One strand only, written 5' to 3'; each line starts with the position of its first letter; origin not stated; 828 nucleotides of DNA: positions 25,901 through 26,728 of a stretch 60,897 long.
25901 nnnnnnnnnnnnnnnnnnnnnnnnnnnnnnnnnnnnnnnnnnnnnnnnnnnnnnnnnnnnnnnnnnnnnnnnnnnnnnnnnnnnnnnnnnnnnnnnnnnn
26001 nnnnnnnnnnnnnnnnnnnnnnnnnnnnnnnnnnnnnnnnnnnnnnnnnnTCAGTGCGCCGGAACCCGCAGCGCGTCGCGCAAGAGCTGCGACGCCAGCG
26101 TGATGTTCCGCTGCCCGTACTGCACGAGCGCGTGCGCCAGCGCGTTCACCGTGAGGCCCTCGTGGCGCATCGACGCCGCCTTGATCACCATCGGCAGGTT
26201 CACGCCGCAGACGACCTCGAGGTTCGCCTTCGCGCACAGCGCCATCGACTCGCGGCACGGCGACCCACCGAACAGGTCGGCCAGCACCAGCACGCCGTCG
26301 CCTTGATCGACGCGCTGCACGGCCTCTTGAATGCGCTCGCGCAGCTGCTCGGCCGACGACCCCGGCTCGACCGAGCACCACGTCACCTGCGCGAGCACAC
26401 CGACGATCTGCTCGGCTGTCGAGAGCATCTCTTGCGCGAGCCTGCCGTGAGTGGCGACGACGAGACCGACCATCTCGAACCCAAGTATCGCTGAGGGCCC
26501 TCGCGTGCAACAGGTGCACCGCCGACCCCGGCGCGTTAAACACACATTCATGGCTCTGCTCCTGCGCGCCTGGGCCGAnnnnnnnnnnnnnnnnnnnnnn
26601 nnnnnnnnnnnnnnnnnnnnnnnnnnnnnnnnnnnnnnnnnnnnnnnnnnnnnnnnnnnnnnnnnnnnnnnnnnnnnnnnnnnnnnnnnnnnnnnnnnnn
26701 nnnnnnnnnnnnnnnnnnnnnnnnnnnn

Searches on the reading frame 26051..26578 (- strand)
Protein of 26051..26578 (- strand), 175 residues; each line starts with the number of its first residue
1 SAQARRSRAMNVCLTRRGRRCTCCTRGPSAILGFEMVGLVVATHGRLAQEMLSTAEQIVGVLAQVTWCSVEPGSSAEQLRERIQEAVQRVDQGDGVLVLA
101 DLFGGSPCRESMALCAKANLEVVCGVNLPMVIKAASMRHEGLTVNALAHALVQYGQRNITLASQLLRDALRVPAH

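Call 43: search_protein_families(library=pfam, proteins=[window:26051-26578:-], max_evalue=0.0001)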
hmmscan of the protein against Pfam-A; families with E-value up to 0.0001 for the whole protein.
window:26051-26578:- (175 aa): 1 family
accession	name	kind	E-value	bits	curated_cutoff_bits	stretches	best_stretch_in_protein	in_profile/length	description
PF03610.21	EIIA-man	-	5e-28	98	21.4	1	38-150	1-114/116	PTS system fructose IIA component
